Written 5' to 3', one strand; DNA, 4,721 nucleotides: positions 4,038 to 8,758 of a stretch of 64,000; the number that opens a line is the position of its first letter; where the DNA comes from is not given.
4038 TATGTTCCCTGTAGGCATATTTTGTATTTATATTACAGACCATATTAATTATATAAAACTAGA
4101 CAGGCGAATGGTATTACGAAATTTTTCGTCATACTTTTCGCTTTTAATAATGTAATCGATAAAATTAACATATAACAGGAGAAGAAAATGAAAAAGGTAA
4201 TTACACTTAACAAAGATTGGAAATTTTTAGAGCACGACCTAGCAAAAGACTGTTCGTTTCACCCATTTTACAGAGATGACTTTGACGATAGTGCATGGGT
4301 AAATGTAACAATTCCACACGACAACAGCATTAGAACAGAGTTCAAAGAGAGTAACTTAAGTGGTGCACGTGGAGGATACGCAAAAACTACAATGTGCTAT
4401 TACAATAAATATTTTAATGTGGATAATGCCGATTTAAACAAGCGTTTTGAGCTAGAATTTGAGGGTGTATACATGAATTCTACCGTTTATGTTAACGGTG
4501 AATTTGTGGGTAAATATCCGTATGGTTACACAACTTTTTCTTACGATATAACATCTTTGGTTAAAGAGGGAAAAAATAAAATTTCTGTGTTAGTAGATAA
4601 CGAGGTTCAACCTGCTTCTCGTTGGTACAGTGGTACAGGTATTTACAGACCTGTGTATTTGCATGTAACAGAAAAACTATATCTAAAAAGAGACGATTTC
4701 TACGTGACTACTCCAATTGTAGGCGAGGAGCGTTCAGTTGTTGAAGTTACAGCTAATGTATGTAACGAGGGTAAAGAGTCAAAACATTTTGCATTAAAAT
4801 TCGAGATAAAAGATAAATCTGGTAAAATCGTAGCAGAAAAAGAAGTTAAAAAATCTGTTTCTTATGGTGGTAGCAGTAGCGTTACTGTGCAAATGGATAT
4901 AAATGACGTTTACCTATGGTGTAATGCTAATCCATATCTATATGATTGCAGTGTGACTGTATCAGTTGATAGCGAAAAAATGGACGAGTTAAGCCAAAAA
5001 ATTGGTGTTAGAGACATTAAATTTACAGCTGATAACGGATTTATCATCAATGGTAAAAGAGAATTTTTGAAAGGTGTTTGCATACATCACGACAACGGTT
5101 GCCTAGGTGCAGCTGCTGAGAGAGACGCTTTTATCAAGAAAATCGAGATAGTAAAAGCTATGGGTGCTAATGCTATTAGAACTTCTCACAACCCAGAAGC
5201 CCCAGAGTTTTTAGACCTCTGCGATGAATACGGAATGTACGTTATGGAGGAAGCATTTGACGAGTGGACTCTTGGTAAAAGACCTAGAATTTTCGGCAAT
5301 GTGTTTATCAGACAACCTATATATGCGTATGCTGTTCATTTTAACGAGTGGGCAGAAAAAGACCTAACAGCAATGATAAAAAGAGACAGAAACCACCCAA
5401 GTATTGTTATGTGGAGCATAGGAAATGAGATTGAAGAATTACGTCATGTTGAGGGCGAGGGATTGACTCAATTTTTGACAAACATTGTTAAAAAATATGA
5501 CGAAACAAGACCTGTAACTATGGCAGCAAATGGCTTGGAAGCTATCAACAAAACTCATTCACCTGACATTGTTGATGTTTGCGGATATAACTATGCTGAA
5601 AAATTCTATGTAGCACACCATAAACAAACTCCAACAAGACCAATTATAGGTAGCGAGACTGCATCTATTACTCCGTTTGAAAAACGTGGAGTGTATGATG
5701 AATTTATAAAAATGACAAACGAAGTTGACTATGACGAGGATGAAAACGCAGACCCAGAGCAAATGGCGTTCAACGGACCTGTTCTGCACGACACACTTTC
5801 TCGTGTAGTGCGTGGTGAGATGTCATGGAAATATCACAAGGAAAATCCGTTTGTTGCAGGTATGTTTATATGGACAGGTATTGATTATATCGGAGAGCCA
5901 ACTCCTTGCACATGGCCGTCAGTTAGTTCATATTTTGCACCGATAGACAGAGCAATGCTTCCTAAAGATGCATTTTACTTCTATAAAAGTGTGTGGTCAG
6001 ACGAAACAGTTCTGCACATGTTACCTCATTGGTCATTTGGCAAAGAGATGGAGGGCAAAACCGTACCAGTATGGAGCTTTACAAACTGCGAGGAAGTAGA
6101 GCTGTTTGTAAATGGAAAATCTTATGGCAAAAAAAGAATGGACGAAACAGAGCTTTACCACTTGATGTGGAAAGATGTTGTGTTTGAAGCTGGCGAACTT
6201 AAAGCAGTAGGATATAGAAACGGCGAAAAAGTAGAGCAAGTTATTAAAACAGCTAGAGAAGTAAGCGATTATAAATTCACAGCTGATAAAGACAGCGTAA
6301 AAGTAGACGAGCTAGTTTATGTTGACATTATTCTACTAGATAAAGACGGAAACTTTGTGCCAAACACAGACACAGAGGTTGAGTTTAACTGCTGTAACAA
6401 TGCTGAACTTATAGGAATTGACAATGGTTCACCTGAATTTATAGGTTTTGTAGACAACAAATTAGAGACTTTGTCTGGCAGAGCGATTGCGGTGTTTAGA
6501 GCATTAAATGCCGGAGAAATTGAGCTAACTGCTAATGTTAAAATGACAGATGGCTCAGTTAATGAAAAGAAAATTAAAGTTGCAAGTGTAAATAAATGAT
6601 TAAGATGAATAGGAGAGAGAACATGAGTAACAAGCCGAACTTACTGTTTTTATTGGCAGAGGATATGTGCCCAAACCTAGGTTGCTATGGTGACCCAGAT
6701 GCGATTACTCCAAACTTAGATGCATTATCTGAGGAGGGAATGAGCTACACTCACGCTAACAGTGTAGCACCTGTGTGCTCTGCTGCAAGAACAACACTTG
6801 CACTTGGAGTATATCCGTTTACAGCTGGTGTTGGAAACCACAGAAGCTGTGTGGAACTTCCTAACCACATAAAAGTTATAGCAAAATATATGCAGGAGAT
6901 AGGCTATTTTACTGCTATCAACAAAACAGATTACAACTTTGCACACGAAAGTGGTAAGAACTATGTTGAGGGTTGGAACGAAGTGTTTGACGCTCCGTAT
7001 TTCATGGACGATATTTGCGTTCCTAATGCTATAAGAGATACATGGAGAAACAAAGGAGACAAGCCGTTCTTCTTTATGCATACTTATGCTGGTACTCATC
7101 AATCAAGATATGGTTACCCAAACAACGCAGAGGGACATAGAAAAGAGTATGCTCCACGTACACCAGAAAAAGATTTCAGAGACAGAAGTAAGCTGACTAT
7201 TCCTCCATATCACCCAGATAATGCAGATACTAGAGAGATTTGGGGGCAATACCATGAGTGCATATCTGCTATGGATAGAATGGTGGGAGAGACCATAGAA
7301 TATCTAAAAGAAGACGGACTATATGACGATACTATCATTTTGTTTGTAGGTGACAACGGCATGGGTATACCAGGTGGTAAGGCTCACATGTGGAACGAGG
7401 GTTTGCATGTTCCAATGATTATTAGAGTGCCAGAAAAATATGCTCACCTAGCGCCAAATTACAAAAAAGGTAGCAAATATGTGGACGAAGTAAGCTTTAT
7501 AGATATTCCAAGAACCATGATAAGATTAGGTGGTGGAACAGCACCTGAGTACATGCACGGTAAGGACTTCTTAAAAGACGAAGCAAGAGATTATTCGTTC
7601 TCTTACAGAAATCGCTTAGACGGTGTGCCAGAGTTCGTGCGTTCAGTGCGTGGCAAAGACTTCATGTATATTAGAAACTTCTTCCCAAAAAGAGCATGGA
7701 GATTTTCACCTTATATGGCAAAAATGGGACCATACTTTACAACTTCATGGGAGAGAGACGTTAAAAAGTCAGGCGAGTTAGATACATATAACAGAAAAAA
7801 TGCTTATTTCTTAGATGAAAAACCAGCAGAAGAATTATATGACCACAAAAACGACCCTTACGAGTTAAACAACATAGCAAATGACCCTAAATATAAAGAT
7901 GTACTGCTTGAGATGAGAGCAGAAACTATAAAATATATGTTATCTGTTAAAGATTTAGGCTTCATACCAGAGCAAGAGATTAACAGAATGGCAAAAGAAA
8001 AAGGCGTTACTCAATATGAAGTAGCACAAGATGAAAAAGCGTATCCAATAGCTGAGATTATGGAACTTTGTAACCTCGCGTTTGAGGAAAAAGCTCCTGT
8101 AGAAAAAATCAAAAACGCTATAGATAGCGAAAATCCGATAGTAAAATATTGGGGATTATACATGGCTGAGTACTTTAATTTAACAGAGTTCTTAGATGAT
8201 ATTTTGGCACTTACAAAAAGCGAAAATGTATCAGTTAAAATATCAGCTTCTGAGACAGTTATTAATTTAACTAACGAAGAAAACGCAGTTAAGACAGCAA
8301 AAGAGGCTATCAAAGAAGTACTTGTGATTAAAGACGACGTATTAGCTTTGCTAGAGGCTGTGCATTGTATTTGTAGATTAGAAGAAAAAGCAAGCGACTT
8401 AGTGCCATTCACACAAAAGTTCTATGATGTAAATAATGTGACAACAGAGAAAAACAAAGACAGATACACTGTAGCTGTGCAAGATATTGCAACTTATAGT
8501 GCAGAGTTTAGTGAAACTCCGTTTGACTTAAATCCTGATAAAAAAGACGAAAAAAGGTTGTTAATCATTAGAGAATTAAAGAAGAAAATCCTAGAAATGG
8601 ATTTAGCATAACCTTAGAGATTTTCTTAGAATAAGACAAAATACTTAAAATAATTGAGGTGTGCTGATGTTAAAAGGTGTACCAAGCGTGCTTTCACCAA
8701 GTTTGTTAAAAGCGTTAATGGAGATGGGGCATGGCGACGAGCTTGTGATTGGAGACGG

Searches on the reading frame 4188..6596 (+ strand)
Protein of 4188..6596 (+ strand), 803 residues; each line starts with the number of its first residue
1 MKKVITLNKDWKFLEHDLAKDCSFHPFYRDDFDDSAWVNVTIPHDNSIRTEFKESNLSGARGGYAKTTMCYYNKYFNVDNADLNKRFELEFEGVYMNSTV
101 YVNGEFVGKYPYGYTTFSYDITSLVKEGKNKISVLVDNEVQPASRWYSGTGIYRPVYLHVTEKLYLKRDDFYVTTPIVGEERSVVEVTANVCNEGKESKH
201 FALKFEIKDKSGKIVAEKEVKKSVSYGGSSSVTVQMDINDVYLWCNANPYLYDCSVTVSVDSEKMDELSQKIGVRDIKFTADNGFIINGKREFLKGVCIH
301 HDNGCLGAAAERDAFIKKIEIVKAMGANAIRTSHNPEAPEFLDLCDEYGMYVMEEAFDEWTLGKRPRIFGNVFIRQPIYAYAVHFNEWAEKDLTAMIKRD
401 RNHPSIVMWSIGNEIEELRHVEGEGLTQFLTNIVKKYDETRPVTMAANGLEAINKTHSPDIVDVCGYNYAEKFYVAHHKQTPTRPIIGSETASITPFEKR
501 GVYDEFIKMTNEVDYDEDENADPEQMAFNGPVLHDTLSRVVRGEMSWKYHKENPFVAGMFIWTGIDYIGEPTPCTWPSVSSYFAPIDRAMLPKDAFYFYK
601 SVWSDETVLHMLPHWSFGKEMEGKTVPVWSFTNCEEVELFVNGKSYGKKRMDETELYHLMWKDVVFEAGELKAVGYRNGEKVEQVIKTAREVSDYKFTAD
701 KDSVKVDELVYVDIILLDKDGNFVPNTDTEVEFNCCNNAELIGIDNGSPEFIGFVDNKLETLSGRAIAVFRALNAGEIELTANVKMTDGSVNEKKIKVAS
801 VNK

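Call 93: search_protein_families(library=pfam, proteins=[window:4188-6596:+], max_evalue=0.00001)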
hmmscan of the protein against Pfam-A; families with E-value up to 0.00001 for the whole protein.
window:4188-6596:+ (803 aa): 6 families
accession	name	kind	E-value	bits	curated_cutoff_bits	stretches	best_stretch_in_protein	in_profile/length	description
PF02836.23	Glyco_hydro_2_C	-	3.4e-37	128.7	21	1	282-509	5-227/302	Glycosyl hydrolases family 2, TIM barrel domain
PF16355.11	DUF4982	-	1.9e-24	85.8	23.9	1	623-682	1-60/61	Domain of unknown function (DUF4982)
PF02837.24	Glyco_hydro_2_N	-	5.3e-22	79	28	1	7-159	4-166/169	Glycosyl hydrolases family 2, sugar binding domain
PF00703.27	Glyco_hydro_2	-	1.2e-15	58.7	23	1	169-275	4-109/109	Glycosyl hydrolases family 2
PF18565.7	Glyco_hydro2_C5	-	3e-15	56.4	32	1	697-785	3-95/103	Glycoside hydrolase family 2 C-terminal domain 5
PF22666.2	Glyco_hydro_2_N2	-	3e-10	40.8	27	1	65-145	45-126/167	Glycosyl hydrolase 2 galactose-binding domain-like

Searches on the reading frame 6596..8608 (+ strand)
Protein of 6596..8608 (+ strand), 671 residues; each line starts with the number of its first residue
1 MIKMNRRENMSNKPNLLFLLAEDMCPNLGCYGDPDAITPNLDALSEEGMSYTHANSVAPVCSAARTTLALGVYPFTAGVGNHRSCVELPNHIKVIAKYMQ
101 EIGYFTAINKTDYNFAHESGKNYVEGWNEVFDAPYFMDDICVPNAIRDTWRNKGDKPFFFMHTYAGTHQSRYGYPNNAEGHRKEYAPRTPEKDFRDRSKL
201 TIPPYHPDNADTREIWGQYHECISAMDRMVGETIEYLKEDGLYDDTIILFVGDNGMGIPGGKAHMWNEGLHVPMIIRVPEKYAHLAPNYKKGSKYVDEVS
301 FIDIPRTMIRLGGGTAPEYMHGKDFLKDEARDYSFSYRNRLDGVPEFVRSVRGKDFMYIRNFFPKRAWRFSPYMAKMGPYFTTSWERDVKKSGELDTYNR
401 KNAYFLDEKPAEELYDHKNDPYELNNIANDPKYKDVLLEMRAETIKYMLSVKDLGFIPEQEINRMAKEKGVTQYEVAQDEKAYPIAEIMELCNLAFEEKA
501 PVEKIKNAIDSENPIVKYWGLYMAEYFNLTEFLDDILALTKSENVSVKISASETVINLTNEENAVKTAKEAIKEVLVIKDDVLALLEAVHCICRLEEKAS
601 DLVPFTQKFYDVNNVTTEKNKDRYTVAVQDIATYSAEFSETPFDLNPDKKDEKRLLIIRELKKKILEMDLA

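Call 93: search_protein_families(library=pfam, proteins=[window:6596-8608:+], max_evalue=0.00001)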
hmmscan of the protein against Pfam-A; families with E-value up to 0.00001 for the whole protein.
window:6596-8608:+ (671 aa): 3 families
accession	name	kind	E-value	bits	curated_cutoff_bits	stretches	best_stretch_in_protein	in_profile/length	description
PF00884.28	Sulfatase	-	4.3e-36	125.2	25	1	14-312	1-299/301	Sulfatase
PF16347.10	SGSH_C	-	3e-13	50.7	29.3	1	364-443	72-147/154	N-sulphoglucosamine sulphohydrolase, C-terminal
PF01663.27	Phosphodiest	-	1.2e-06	28.8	23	0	191-288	183-256/342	Type I phosphodiesterase / nucleotide pyrophosphatase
